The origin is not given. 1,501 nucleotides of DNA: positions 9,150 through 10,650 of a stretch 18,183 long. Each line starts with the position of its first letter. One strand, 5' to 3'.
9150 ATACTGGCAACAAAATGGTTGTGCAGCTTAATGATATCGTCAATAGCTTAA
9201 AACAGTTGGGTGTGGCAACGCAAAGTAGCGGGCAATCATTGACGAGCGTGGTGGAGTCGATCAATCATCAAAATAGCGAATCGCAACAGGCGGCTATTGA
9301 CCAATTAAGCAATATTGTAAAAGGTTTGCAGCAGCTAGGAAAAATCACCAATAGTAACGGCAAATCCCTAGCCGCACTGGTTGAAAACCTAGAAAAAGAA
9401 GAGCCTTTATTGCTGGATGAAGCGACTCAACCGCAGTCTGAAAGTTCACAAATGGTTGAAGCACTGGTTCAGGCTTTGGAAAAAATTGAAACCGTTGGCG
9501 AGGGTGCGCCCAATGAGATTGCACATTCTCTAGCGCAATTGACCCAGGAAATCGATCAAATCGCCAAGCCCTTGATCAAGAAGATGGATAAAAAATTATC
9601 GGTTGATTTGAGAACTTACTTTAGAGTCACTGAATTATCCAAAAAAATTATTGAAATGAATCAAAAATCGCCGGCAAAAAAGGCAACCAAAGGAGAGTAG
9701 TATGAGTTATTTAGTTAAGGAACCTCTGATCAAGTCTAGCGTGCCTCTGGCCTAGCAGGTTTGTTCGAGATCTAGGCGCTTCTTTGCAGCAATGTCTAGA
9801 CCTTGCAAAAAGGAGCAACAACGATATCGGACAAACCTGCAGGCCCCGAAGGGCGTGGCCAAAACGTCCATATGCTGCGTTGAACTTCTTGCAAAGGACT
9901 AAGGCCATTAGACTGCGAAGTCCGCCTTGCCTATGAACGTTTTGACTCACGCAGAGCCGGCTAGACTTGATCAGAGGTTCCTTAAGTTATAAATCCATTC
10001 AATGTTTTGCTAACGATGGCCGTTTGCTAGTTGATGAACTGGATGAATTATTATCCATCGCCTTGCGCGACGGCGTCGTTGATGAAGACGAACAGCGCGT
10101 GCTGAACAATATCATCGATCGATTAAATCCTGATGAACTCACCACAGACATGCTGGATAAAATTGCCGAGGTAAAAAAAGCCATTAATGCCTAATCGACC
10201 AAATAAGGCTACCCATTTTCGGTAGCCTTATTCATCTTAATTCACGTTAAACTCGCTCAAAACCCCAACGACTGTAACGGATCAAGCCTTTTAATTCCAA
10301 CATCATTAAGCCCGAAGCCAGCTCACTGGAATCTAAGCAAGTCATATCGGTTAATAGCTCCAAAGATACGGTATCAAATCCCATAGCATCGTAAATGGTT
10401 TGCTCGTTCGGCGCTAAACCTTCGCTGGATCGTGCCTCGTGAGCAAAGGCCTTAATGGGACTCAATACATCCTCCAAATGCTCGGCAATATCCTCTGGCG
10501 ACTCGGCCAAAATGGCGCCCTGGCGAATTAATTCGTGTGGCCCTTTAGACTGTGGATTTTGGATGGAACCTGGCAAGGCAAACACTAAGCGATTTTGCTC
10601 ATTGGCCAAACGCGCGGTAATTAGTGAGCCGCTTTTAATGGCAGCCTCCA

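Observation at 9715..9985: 271-bp element with perfect 26-bp terminal inverted repeats immediately 3' of the giant gene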

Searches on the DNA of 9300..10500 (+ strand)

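Call 5: search_rna_families(source=window, start=9300, end=10500, threshold=evalue, max_evalue=10, show_alignments=3)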
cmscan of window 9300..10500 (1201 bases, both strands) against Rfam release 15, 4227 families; matches with E-value up to 10: 7.
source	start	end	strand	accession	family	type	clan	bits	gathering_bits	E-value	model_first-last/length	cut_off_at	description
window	10142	10232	+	RF02607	AbsR25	Gene; sRNA;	-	24.6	47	0.11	1-164/164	no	Acinetobacter sRNA 25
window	10124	10243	+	RF00557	L10_leader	Cis-reg; leader;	-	24.3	44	0.16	1-138/138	no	Ribosomal protein L10 leader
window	10004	10087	+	RF03749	MIR2617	Gene; miRNA;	-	21.5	46.5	1.1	1-86/86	no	MIR2617 microRNA precursor family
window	9651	9734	+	RF01420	snoR113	Gene; snRNA; snoRNA; CD-box;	-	20.5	47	0.17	1-103/103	no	Small nucleolar RNA snoR113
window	10183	10219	-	RF02519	ToxI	Gene; antitoxin;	-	18.5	50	2.1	1-34/34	no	ToxI antitoxin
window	9744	9852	+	RF00075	MIR166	Gene; miRNA;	-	15.8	60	1.6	1-111/111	no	mir-166 microRNA precursor family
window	9994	10053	-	RF01933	bxd_5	Gene; lncRNA;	-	11.6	50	8.5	1-57/57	no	Bithoraxoid conserved region 5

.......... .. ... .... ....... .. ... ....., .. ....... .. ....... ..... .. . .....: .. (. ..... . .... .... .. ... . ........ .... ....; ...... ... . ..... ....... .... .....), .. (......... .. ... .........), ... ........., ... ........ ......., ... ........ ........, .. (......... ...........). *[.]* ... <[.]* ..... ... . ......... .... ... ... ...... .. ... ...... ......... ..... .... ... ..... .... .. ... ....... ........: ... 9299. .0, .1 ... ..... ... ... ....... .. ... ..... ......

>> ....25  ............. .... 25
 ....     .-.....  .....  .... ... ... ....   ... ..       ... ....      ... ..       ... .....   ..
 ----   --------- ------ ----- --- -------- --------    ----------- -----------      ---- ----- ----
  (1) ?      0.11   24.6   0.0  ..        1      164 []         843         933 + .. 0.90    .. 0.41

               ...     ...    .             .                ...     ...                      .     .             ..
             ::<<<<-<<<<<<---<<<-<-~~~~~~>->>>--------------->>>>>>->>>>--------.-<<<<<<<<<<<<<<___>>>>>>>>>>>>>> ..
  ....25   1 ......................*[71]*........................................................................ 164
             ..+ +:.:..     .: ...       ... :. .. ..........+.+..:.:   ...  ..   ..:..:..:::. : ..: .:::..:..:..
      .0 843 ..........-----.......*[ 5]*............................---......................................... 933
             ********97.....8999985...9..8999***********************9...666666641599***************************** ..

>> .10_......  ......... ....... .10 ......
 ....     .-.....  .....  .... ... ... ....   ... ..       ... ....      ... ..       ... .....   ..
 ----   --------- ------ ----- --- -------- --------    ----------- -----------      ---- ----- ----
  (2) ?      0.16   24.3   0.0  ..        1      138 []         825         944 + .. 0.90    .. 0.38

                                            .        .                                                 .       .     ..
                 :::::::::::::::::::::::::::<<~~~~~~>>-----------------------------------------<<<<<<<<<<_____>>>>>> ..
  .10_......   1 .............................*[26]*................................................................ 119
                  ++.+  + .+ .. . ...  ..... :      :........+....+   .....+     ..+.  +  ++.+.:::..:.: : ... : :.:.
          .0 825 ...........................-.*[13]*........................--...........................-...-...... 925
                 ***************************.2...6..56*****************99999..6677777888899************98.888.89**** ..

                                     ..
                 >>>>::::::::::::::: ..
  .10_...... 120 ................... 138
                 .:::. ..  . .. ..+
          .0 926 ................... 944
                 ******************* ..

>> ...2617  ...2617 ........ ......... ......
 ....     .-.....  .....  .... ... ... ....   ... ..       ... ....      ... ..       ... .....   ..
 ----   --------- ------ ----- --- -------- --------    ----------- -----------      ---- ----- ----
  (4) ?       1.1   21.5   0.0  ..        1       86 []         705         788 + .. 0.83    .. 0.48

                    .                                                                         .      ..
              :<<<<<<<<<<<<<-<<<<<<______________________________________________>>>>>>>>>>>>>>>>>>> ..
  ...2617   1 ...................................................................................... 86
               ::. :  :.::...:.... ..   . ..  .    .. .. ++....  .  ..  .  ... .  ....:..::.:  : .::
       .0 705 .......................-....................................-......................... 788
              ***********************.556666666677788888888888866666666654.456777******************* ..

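Call 11: search_dna_similar(query=window:9715-9985:+, collection=plasmids, mode=distant, max_evalue=0.01)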
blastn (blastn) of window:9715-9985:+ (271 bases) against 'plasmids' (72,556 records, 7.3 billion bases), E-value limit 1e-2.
No match.

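Call 42: build_rna_model(alignment_id=A2)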
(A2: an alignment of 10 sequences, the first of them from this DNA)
Model R1 built from alignment A2 (10 sequences, 113 columns); structure: RNAalifold consensus.
model positions 104; base pairs 24; branch points 0; effective number of sequences 3.14; information 0.59 bits per position. Calibrated on 0.2 Mb of random sequence (short: E-values are rough).
structure used (alignment columns):
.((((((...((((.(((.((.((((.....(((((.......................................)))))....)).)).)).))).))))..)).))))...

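Call 44: search_with_rna_model(model_id=R1, sources=[window, L124, L125, L126, L127, L001, L002, L003, L004, L005, L006, L007, L008, L009, L010, L012, L013, L015, L016, L017, L018, L019, L020, L021, L022, L023, L024, L025, L026, L027, L028, L029, L030, L031, L033, L034, L035, L036, L037, L038, L039, L040, L041, L042, L043, L044, L045, L046, L047, L048, L050, L051, L052, L053, L054, L055, L056, L057, L058, L060, L063, L064, L065, L066, L067, L068, L069, L070, L071, L072, L073, L074, L075, L077, L079, L081, L082, L083, L084, L087, L088, L089, L090, L091, L092, L093, L094, L095, L096, L097, L098, L099, L100, L103, L104, L105, L106, L107, L108, L109], max_evalue=0.001, make_alignment=true)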
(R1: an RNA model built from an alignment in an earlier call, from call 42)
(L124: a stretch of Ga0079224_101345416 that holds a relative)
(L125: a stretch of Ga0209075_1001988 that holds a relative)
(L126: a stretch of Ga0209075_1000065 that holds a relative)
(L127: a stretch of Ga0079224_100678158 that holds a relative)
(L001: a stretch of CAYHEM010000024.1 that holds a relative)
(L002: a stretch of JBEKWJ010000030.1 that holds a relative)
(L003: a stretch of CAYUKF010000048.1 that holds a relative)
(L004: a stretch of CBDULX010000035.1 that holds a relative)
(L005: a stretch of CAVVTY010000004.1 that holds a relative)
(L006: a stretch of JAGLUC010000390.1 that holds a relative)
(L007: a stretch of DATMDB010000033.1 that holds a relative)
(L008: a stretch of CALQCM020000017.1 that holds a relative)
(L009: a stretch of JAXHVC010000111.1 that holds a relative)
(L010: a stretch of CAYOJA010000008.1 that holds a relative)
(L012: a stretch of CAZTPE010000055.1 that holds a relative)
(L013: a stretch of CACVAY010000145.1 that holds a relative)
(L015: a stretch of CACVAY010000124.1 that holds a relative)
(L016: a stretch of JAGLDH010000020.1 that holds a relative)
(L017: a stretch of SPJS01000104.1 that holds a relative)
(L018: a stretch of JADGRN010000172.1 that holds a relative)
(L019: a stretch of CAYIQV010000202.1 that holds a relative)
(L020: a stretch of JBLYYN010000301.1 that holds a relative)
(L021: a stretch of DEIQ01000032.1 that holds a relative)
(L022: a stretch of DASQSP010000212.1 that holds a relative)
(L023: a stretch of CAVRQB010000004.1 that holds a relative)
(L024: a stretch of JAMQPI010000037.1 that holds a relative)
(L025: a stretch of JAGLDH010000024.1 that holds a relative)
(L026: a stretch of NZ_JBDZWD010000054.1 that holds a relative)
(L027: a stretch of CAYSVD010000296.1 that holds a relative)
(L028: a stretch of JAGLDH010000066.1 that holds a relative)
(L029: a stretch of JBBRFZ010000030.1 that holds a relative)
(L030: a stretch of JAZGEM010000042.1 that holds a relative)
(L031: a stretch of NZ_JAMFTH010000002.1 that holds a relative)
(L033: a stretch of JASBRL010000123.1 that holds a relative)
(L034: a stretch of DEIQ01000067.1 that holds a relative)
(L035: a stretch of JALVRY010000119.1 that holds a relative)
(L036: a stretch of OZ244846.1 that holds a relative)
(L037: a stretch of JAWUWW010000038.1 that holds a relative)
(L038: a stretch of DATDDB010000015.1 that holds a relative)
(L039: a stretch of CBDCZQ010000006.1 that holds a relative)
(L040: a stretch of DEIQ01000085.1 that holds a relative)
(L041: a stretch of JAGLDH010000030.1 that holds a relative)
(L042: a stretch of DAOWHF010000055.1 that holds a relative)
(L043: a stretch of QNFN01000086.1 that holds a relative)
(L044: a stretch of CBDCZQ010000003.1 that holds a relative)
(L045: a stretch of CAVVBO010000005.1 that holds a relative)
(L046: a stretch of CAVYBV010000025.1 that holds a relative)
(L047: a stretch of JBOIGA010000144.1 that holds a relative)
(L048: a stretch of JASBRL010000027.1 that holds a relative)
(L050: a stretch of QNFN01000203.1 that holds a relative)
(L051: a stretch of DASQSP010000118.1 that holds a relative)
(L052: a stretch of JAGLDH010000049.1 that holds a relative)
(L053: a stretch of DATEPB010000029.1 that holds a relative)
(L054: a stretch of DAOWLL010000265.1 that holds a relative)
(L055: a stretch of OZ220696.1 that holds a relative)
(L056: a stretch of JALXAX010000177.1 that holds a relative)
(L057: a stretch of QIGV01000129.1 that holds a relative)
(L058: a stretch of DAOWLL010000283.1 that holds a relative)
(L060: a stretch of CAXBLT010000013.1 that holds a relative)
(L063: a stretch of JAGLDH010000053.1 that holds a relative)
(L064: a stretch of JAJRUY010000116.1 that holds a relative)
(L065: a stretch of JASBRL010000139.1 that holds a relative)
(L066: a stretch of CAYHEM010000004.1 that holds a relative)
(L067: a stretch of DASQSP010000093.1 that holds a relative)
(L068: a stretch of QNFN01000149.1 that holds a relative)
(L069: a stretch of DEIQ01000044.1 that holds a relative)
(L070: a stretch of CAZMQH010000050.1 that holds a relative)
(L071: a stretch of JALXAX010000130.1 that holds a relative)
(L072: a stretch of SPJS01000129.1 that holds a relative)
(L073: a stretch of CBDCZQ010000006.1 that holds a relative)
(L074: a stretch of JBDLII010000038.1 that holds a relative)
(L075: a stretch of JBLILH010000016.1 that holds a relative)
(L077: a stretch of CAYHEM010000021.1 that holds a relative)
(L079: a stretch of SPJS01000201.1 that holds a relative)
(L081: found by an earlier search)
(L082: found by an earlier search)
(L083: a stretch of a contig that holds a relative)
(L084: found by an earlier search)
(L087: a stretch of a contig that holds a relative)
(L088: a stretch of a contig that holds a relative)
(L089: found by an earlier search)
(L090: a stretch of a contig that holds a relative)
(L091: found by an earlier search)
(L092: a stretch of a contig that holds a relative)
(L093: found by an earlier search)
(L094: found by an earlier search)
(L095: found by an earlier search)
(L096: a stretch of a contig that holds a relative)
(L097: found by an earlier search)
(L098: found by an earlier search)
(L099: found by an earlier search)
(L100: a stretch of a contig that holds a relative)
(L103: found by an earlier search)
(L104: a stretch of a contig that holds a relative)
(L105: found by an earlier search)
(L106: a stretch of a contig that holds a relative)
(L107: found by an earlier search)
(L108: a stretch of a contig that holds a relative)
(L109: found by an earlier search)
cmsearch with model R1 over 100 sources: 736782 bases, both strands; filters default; matches with E-value up to 0.001: 49.
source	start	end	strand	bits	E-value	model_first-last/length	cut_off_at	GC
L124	908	1012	+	101.7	3.3e-23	1-104/104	no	0.58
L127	418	522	-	101.4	4e-23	1-104/104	no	0.58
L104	5927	6031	-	99.3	1.4e-22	1-104/104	no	0.57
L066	623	727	-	98.7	2e-22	1-104/104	no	0.57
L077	3168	3272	+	98.7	2e-22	1-104/104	no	0.57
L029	6364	6468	+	98.3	2.6e-22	1-104/104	no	0.58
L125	2473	2576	-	96.8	6.6e-22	1-104/104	no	0.6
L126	11649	11750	+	94.2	3.2e-21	1-104/104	no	0.6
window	9852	9955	+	87.3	2e-19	1-104/104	no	0.51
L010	2847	2951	+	85.2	7.2e-19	1-104/104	no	0.52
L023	1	101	-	80.9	9.6e-18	1-100/104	3'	0.58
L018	1999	2101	-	78.4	4.5e-17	1-104/104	no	0.53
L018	2110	2214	+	74.1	5.9e-16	1-104/104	no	0.57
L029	6253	6355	-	73.6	8e-16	1-104/104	no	0.59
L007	1704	1809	+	71.5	2.8e-15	1-104/104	no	0.6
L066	736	838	+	65.5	1.1e-13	1-104/104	no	0.61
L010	2736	2839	-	65.5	1.1e-13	1-104/104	no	0.66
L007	271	377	+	64.7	1.8e-13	1-104/104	no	0.66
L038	4083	4185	-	64.6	1.8e-13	1-104/104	no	0.62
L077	3057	3159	-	64.5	2e-13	1-104/104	no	0.61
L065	3225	3328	+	63.5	3.5e-13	1-104/104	no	0.6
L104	6040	6142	+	61.4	1.3e-12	1-104/104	no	0.63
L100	1183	1285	-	60.1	2.8e-12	1-104/104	no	0.55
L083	394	497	-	59.6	3.9e-12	1-104/104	no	0.62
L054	63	161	+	55.5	4.5e-11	1-104/104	no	0.48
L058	1094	1192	-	54.9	6.5e-11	1-104/104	no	0.47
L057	6400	6501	-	54.4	9e-11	1-104/104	no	0.36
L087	396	499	-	53.4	1.6e-10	1-104/104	no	0.61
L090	2721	2825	-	52.7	2.4e-10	1-104/104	no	0.67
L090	2844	2950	+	52.7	2.5e-10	1-104/104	no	0.63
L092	6295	6398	+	52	3.7e-10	1-104/104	no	0.69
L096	5094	5198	-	50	1.2e-09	1-104/104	no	0.64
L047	1502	1599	-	49.5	1.7e-09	1-104/104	no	0.67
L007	1468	1573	-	49.5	1.7e-09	1-104/104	no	0.68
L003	4905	5006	+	49.4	1.8e-09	1-104/104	no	0.43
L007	1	90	-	46.1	1.3e-08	1-88/104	3'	0.62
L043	51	150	+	45.3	2.2e-08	1-104/104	no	0.69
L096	5217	5324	+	43.3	7.1e-08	1-104/104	no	0.66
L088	4404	4504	+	40.2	4.8e-07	1-104/104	no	0.33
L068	413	511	+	37.9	1.9e-06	1-104/104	no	0.43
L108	3645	3744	+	35.5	8.2e-06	1-104/104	no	0.5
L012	7745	7843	-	35.1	1e-05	1-104/104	no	0.52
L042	2540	2637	-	34.7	1.3e-05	1-104/104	no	0.38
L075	6336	6434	+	34.3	1.6e-05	1-104/104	no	0.42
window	9746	9846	-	32.9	3.8e-05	1-104/104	no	0.5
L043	5469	5567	+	31.5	8.9e-05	1-104/104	no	0.43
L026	7816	7919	-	30.2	0.00019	1-104/104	no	0.53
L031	1515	1559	-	29.1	0.00038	30-74/104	no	0.6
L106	740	841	-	27.8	0.00086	1-104/104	no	0.61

Alignment A3: 49 matches aligned to the model, 134 columns, each read 5' to 3' on its own strand. Consensus structure (alignment columns), stored with it:
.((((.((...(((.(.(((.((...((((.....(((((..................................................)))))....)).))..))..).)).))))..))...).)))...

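Call 52: search_dna_similar(query=window:9715-9745:+, collection=plasmids, mode=distant, max_evalue=10, max_rows=25)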
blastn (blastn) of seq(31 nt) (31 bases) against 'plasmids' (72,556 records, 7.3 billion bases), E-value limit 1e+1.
Records with a match: 9; places in all: 10; records where one place covers at least 80% of the query: 0.
Best place of each record, by identity: >=99% 1; 95-99% 4; 90-95% 4.
By first word of the organism name: Achromobacter 2; Streptomyces 2; Variovorax 1; Xanthomonas 1; Pseudomonas 1; Methylomonas 1; Alteromonas 1.
By predicted mobility (MOB-suite, as given by PLSDB): non-mobilizable 6; conjugative 2; mobilizable 1.
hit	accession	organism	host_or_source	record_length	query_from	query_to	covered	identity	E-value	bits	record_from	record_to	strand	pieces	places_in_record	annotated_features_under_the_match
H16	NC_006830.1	Achromobacter xylosoxidans A8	-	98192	1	22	71%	95.5%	6e-1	37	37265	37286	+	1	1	none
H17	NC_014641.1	Achromobacter xylosoxidans A8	-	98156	1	22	71%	95.5%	6e-1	37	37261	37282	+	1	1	none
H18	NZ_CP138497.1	Variovorax boronicumulans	Legume root,PacBio whole genome assembly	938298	1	22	71%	90.9%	7e+0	32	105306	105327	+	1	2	none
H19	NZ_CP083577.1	Xanthomonas phaseoli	Manihot esculenta Crantz,single ...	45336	1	22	71%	90.9%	7e+0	32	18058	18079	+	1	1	phosphatidylserine/phosphatidylglycerophosphate/ cardiolipin synthase ...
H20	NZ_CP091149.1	Pseudomonas avellanae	hazelnut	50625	2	23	71%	90.9%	7e+0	32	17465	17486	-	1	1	none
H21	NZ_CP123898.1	Methylomonas sp. UP202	pure culture,canal sediment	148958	1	22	71%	90.9%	7e+0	32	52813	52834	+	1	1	none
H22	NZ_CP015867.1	Streptomyces parvulus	-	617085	12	31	65%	95.0%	7e+0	33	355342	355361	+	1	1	type I polyketide synthase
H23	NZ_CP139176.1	Streptomyces sp. CL7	soild,microorganism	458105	12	31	65%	95.0%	7e+0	33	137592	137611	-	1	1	SDR family NAD(P)-dependent oxidoreductase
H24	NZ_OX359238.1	Alteromonas macleodii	-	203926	1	17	55%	100.0%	7e+0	32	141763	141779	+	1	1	none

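Call 54: get_annotated_region(hit=H16, flank=1800)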
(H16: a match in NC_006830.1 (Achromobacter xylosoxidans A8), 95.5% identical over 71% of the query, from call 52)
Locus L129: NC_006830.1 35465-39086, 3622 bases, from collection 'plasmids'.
description: Achromobacter xylosoxidans A8 plasmid pA81, complete sequence
organism: Achromobacter xylosoxidans A8 (NCBI taxid 762376)
taxonomy: Bacteria; Pseudomonadota; Betaproteobacteria; Burkholderiales; Alcaligenaceae; Achromobacter; Achromobacter xylosoxidans; Achromobacter xylosoxidans A8
host: -; source: -; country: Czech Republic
typing (MOB-suite, as given by PLSDB): conjugative; replicon IncP; relaxase MOBP; mating-pair formation MPF_T
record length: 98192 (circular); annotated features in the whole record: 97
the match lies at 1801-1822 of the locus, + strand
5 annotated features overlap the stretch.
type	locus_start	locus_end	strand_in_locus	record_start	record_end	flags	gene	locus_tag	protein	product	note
CDS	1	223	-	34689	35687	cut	-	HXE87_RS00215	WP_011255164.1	branched-chain amino acid ABC transporter permease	GO:0015803 - branched-chain amino acid transport [Evidence IEA]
CDS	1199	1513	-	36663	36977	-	-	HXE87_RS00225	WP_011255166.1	non-heme iron oxygenase ferredoxin subunit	-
CDS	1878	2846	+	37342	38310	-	-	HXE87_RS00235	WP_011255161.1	IS5 family transposase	-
CDS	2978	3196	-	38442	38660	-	-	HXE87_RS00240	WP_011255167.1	nuclear transport factor 2 family protein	-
CDS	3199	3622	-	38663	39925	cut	-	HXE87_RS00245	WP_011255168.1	Rieske 2Fe-2S domain-containing protein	GO:0044237 - cellular metabolic process [Evidence IEA]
